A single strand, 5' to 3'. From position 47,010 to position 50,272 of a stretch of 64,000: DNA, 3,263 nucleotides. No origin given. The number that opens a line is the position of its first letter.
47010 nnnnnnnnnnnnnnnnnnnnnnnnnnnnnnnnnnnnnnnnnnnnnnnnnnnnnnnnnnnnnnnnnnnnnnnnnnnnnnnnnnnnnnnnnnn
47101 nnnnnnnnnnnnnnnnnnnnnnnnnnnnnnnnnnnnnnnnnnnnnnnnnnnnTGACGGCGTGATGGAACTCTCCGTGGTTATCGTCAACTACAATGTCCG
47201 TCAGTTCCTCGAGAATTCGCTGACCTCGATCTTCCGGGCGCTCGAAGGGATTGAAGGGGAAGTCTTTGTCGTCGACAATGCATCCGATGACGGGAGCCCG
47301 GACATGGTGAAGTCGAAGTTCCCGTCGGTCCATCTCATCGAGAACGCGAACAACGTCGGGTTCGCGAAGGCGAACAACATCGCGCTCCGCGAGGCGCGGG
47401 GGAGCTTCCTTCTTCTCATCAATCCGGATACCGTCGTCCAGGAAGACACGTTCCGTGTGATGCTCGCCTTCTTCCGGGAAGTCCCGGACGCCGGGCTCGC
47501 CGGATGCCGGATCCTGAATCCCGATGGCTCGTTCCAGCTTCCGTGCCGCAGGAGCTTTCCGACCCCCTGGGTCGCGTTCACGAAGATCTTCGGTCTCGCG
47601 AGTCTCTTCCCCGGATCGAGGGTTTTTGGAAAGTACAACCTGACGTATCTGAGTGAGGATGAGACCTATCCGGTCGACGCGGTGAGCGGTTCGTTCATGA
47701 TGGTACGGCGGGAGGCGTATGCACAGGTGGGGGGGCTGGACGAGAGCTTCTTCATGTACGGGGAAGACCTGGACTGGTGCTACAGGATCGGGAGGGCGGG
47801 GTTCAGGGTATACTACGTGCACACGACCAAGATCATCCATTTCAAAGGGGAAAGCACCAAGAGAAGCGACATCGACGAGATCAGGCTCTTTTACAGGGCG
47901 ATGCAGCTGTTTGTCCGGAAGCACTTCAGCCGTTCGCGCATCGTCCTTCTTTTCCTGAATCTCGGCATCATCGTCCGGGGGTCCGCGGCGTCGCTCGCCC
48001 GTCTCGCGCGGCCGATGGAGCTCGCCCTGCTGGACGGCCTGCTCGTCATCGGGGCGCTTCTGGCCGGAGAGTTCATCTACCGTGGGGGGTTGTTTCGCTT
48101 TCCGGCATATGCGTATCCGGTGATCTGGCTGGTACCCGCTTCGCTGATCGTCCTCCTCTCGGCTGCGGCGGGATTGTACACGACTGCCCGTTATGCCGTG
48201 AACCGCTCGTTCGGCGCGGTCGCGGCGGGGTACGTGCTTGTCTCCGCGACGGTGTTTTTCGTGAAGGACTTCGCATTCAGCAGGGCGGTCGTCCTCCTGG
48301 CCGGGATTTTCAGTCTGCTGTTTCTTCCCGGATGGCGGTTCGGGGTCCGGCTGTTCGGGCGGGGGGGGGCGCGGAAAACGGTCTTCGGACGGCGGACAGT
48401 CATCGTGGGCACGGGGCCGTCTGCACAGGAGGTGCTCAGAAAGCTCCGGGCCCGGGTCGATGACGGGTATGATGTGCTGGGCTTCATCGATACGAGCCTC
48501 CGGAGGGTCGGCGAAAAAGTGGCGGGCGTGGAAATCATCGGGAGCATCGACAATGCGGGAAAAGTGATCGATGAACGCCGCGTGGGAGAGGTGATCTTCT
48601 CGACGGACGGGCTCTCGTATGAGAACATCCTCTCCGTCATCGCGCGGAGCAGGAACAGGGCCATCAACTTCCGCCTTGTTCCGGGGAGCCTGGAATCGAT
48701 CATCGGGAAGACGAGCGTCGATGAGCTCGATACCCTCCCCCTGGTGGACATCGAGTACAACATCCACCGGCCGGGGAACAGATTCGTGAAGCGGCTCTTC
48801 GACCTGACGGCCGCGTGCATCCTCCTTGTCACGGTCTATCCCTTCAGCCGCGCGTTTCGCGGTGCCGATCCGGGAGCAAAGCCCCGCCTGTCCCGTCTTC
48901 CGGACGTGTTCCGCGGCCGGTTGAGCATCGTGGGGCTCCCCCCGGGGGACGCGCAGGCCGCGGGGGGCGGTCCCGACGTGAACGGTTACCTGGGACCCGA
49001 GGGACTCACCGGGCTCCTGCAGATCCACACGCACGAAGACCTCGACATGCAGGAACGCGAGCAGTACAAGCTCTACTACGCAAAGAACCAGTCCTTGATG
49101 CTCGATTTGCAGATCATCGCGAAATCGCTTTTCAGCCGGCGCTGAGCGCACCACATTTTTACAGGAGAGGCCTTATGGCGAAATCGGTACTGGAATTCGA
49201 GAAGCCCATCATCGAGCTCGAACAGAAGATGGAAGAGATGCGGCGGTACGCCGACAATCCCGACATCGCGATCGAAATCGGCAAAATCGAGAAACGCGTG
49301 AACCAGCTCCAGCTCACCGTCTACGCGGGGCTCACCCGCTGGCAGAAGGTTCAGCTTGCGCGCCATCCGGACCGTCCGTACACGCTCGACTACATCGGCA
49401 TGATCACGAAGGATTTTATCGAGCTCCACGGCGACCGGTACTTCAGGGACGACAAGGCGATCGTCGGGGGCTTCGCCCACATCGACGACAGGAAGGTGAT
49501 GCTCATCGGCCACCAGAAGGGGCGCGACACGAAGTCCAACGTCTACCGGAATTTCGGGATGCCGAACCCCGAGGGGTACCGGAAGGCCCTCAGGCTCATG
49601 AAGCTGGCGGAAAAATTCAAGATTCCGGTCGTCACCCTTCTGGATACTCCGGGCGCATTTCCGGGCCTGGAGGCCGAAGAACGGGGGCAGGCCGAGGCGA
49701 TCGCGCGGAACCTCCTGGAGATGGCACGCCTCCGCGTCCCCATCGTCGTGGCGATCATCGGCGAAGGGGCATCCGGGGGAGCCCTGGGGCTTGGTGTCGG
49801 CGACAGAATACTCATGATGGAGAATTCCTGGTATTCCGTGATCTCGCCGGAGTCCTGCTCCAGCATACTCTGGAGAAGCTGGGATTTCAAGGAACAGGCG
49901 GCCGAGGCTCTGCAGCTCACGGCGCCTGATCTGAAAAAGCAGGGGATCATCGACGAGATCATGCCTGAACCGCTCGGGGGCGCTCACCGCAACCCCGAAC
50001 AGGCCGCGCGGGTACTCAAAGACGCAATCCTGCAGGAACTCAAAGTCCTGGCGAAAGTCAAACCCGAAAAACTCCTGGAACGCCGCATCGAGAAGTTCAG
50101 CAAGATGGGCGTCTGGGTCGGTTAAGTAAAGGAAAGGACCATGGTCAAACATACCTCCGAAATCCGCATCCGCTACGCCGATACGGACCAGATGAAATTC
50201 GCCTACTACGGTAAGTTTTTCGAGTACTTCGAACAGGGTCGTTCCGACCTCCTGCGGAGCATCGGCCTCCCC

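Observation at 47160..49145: GT2 glycosyltransferase fused to a membrane linker and a catalytically gutted sugar-phosphotransferase (PHPT) remnant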

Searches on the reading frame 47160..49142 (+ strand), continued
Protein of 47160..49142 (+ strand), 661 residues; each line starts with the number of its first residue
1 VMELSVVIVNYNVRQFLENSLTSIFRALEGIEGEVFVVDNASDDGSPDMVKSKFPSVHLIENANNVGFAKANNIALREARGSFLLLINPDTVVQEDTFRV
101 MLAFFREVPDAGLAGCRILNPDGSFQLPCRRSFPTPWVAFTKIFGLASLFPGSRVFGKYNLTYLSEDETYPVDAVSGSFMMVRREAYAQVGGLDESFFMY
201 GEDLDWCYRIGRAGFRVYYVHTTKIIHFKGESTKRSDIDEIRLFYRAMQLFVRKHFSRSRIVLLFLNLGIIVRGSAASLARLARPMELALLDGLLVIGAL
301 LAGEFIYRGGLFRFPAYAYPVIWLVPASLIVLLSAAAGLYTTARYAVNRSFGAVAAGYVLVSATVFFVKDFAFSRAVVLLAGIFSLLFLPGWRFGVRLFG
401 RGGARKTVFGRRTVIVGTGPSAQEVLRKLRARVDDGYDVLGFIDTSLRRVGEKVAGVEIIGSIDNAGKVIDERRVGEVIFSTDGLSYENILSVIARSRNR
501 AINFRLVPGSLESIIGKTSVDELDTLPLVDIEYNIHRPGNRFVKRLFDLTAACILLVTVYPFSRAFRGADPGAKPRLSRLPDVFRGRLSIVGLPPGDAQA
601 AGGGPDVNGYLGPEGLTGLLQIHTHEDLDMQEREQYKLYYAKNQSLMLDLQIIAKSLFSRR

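Call 47: predict_structure(alignment_id=A2)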
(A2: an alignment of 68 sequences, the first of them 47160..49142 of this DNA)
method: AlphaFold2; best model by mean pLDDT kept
length: 661 residues; sequences in the alignment: 68
mean_pLDDT: 89.4   pTM: 0.82
mean pLDDT of the five models: 89.4, 88.4, 87.3, 87.1, 86.8
residues with pLDDT >= 90: 455; 70-90: 149; 50-70: 45; < 50: 12
segments of 3 or more residues with pLDDT < 50: 524-531
pLDDT, mean of each block of 10 residues (from residue 1): 96 93 96 98 96 98 97 98 98 96 98 96 89 91 91 96 97 98 98 96 97 98 92 78 93 93 90 90 94 98 96 92 95 97 93 97 88 87 97 87 57 93 90 78 96 95 94 91 87 79 80 61 42 79 95 93 79 79 94 84 58 91 82 83 89 84 46
secondary structure, 60 per line:
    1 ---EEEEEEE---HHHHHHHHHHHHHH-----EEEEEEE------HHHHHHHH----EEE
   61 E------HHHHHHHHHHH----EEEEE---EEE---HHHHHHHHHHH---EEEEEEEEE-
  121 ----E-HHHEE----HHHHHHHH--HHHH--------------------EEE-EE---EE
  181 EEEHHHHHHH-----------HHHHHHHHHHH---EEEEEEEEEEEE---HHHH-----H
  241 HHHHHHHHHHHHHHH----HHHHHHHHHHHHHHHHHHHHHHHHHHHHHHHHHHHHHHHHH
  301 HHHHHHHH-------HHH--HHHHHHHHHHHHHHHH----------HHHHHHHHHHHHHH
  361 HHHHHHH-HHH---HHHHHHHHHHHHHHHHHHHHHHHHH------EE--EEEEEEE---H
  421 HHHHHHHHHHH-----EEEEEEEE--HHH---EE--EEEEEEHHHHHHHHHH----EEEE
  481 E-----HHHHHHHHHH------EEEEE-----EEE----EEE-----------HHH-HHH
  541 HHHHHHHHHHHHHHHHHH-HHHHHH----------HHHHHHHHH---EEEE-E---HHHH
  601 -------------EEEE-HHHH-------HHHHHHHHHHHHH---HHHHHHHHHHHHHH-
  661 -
elements in order: E4-10 H14-27 E33-39 H46-53 E58-61 H68-78 E83-87 E91-93 H97-107 E111-119 H136-143 H146-149 E170-172 E179-183 H184-190 H202-212 E216-227 H231-234 H240-255 H260-308 H321-336 H347-367 H375-399 E410-416 H420-431 E437-444 E457-462 H463-472 E477-481 H487-496 E503-507 E513-515 E520-522 H538-558 H560-565 H576-584 E588-591 H597-600 E614-617 H619-622 H630-642 H646-659

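Call 56: search_protein_families(library=pfam, proteins=[P0228, P0134, P0133, P0209, P0231, P0238, P0163, P0142], max_evalue=0.001)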
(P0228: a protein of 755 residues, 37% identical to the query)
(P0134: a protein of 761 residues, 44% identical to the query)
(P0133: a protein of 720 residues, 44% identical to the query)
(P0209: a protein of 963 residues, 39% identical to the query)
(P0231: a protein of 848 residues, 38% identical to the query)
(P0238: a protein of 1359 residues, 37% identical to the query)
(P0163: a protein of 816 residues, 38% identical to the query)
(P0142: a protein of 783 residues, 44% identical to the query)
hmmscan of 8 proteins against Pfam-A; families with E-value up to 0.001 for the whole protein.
P0228 (755 aa): 4 families
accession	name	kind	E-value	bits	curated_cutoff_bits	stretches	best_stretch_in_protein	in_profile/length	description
PF02397.22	Bac_transf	-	1.8e-58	197.5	27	1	567-744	1-175/179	Bacterial sugar transferase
PF00535.33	Glycos_transf_2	-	1.1e-21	77.9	23.3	1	24-206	1-164/168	Glycosyl transferase family 2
PF13641.12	Glyco_tranf_2_3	-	5.3e-21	76.1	27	1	21-251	2-216/230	Glycosyltransferase like family 2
PF13632.12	Glyco_trans_2_3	-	7.7e-09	36.1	27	1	194-260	72-129/198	Glycosyl transferase family group 2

P0134 (761 aa): 7 families
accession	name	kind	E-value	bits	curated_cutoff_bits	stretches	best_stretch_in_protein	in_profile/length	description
PF00535.33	Glycos_transf_2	-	2.7e-26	92.9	23.3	1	20-144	1-127/168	Glycosyl transferase family 2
PF13727.12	CoA_binding_3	-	2.5e-22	80.2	25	1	362-528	13-175/175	CoA-binding domain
PF13641.12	Glyco_tranf_2_3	-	7.7e-20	72.3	27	1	18-251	2-220/230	Glycosyltransferase like family 2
PF02397.22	Bac_transf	-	3.5e-15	56.4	27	1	629-720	78-178/179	Bacterial sugar transferase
PF13632.12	Glyco_trans_2_3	-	2.1e-10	41.2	27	1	99-322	2-178/198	Glycosyl transferase family group 2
PF10111.15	Glyco_tranf_2_2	-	1.1e-05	25.5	27.3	0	46-118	28-104/276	Glycosyltransferase like family 2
PF13704.12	Glyco_tranf_2_4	-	0.00073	20.4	27.5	0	27-105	2-81/98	Glycosyl transferase family 2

P0133 (720 aa): 7 families
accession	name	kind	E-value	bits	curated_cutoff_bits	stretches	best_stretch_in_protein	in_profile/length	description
PF00535.33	Glycos_transf_2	-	1.6e-24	87.1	23.3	1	5-187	1-164/168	Glycosyl transferase family 2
PF13641.12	Glyco_tranf_2_3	-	1.9e-23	84.1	27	1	4-233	3-217/230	Glycosyltransferase like family 2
PF02397.22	Bac_transf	-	1.3e-19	70.9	27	1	551-711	1-177/179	Bacterial sugar transferase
PF13727.12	CoA_binding_3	-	2.3e-18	67.3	25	1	357-515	23-175/175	CoA-binding domain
PF13632.12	Glyco_trans_2_3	-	2.7e-09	37.6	27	1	83-304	1-182/198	Glycosyl transferase family group 2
PF13712.12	Glyco_tranf_2_5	-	0.00021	21.5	27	0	57-223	32-182/210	Glycosyltransferase like family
PF13506.12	Glyco_transf_21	-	0.0007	19.5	21.7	0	70-227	18-153/174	Glycosyl transferase family 21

P0209 (963 aa): 6 families
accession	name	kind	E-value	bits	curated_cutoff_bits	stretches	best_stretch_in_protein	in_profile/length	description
PF00535.33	Glycos_transf_2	-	3.9e-22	79.4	23.3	1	7-135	1-131/168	Glycosyl transferase family 2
PF13641.12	Glyco_tranf_2_3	-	1.5e-18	68.1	27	1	6-238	3-220/230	Glycosyltransferase like family 2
PF13632.12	Glyco_trans_2_3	-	4.6e-11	43.4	27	1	87-308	3-192/198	Glycosyl transferase family group 2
PF05036.18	SPOR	-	5.1e-05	24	21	1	892-954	5-74/76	SPOR domain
PF13727.12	CoA_binding_3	-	5.4e-05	23.7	25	1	366-499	31-161/175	CoA-binding domain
PF13712.12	Glyco_tranf_2_5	-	0.00039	20.6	27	0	67-235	38-195/210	Glycosyltransferase like family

P0231 (848 aa): 7 families
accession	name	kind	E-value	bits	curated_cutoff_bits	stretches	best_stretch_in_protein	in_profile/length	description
PF00535.33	Glycos_transf_2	-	1.2e-20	74.6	23.3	1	16-189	1-132/168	Glycosyl transferase family 2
PF13641.12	Glyco_tranf_2_3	-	1.9e-19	71.1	27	1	68-269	30-217/230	Glycosyltransferase like family 2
PF02397.22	Bac_transf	-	3.2e-11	43.5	27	1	703-801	96-174/179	Bacterial sugar transferase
PF13632.12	Glyco_trans_2_3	-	1.3e-09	38.6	27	1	120-293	2-134/198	Glycosyl transferase family group 2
PF13727.12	CoA_binding_3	-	3.4e-09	37.4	25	1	392-566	21-175/175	CoA-binding domain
PF02709.20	Glyco_transf_7C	-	0.00052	20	23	0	211-258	19-67/78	N-terminal domain of galactosyltransferase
PF13506.12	Glyco_transf_21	-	0.0009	19.2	21.7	0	106-259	18-150/174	Glycosyl transferase family 21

P0238 (1359 aa): 6 families
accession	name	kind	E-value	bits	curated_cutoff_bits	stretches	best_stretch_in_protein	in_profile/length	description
PF00535.33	Glycos_transf_2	-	2.1e-24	86.8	23.3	1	5-151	1-132/168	Glycosyl transferase family 2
PF13641.12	Glyco_tranf_2_3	-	1.8e-21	77.7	27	1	2-234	1-218/230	Glycosyltransferase like family 2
PF13632.12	Glyco_trans_2_3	-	1.5e-09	38.4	27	1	83-280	1-169/198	Glycosyl transferase family group 2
PF10111.15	Glyco_tranf_2_2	-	1.1e-05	25.5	27.3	0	30-103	27-104/276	Glycosyltransferase like family 2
PF02709.20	Glyco_transf_7C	-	0.00025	21.1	23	1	170-222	14-67/78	N-terminal domain of galactosyltransferase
PF13506.12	Glyco_transf_21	-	0.0006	19.8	21.7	0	160-219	87-146/174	Glycosyl transferase family 21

P0163 (816 aa): 7 families
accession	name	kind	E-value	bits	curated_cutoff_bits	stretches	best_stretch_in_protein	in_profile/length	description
PF13641.12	Glyco_tranf_2_3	-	5.1e-23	82.7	27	1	176-406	3-218/230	Glycosyltransferase like family 2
PF00535.33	Glycos_transf_2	-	7.3e-22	78.5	23.3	1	177-360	1-165/168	Glycosyl transferase family 2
PF13727.12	CoA_binding_3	-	3.1e-10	40.8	25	1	515-660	14-158/175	CoA-binding domain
PF13632.12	Glyco_trans_2_3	-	3.9e-08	33.8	27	1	346-419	71-143/198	Glycosyl transferase family group 2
PF13712.12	Glyco_tranf_2_5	-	4e-06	27.2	27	1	229-399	30-189/210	Glycosyltransferase like family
PF10111.15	Glyco_tranf_2_2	-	7.9e-05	22.7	27.3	0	186-277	12-106/276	Glycosyltransferase like family 2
PF02709.20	Glyco_transf_7C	-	0.00093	19.2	23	0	339-394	11-67/78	N-terminal domain of galactosyltransferase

P0142 (783 aa): 6 families
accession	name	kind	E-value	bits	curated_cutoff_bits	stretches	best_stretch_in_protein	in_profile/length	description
PF13641.12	Glyco_tranf_2_3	-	4e-25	89.6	27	1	51-289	3-226/230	Glycosyltransferase like family 2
PF00535.33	Glycos_transf_2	-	2.6e-22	80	23.3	1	52-235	1-165/168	Glycosyl transferase family 2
PF13632.12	Glyco_trans_2_3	-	5.1e-10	39.9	27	1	131-359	2-186/198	Glycosyl transferase family group 2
PF02397.22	Bac_transf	-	6.1e-08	32.8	27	1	687-781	92-175/179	Bacterial sugar transferase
PF13727.12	CoA_binding_3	-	6.8e-08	33.2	25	1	399-528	12-137/175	CoA-binding domain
PF13712.12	Glyco_tranf_2_5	-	2.2e-06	28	27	1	107-264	33-177/210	Glycosyltransferase like family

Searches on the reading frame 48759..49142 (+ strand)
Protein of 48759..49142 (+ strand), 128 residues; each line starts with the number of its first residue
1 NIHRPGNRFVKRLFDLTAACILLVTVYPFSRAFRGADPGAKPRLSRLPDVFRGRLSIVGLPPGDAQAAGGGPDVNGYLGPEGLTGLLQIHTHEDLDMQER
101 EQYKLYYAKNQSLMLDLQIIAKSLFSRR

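Call 64: search_solved_structures(query=window:48759-49142:+, max_evalue=10, show_alignments=4)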
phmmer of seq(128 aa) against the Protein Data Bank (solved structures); distinct sequences matched with E-value up to 10: 10.
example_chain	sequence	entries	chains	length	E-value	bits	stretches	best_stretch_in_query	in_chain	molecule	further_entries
8t53_A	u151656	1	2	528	1.3e-06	31.3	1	43-123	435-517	Undecaprenyl-phosphate galactose phosphotransferase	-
8e37_B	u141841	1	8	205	2.9e-06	30.2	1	80-123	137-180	N,N'-diacetylbacilliosaminyl-1-phosphate transferase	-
8g1n_A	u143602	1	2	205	3.9e-06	29.7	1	80-121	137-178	N,N'-diacetylbacilliosaminyl-1-phosphate transferase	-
30us_A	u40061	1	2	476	7.6e-05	25.5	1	44-124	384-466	UDP-Gal::undecaprenolphosphate Gal-1-P transferase WbaP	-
9s7s_A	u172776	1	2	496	8.5e-05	25.4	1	44-124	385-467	UDP-Gal::undecaprenolphosphate Gal-1-P transferase WbaP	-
30wc_A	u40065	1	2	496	8.5e-05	25.4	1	44-124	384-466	Undecaprenyl-phosphate galactose phosphotransferase WbaP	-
9s8l_A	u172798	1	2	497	8.5e-05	25.4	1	44-124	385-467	UDP-Gal::undecaprenolphosphate Gal-1-P transferase WbaP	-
9wlv_AAA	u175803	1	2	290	0.049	16.5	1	3-67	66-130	Pimeloyl-ACP methyl ester carboxylesterase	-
8zo9_9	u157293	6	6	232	1.1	12.1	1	32-87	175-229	VCPI-9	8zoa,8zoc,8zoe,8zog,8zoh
9v7t_g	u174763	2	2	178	1.2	12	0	26-60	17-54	Chloroplast light-harvesting complex I protein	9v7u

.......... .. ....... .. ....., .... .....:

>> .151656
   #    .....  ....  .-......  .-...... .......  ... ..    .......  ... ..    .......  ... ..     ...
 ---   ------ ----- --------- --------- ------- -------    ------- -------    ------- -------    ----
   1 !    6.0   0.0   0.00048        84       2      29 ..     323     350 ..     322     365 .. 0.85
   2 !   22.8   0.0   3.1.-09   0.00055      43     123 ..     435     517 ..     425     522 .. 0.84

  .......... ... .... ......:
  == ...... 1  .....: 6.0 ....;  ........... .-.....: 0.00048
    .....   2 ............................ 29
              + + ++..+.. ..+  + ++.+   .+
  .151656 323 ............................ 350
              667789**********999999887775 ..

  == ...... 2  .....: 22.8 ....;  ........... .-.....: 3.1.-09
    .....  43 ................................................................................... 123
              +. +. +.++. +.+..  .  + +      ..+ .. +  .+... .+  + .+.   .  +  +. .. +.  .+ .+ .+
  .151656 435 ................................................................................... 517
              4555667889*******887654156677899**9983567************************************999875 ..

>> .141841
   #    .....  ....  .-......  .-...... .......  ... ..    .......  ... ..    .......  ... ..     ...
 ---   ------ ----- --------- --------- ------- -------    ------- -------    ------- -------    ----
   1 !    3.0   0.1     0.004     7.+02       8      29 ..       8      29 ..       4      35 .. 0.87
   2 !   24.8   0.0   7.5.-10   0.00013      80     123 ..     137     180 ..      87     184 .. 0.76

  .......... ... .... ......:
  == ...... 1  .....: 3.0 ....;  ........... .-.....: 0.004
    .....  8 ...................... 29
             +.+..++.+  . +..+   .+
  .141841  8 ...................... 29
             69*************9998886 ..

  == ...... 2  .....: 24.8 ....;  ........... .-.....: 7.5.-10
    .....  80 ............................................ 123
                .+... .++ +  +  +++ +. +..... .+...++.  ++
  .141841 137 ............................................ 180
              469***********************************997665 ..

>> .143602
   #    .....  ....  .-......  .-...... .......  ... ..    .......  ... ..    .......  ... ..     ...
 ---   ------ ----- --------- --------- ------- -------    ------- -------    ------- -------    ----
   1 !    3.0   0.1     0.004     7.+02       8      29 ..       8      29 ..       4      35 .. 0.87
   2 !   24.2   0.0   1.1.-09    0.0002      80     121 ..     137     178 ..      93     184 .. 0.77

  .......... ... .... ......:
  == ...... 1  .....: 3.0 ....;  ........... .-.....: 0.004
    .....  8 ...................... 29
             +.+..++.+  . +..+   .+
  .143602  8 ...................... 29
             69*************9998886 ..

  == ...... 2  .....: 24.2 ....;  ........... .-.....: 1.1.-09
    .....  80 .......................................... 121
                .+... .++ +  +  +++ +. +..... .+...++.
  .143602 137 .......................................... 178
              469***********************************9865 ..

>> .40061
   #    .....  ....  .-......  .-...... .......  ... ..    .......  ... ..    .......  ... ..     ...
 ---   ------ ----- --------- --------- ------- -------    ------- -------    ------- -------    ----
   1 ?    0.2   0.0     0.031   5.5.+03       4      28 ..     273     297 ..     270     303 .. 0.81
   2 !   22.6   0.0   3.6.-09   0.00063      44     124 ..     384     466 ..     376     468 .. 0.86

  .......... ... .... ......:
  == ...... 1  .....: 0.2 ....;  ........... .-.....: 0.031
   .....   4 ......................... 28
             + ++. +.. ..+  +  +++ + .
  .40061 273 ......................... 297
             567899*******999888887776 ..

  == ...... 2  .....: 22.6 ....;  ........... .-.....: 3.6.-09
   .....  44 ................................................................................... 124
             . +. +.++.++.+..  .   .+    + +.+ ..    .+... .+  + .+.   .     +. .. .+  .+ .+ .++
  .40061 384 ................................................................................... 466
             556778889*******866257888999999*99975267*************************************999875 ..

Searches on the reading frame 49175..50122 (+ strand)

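Call 41: search_protein_families(library=pfam, proteins=[window:49175-50122:+], max_evalue=0.0001)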
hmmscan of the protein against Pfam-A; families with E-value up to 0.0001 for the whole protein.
window:49175-50122:+ (316 aa): 2 families
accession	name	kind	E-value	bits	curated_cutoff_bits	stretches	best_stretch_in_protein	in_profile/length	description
PF03255.19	ACCA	-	7.8e-148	492.1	23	1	6-312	2-310/310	Acetyl co-enzyme A carboxylase carboxyltransferase-like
PF01039.27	Carboxyl_trans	-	7.3e-16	58.3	22.3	1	94-244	282-428/493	Carboxyl transferase domain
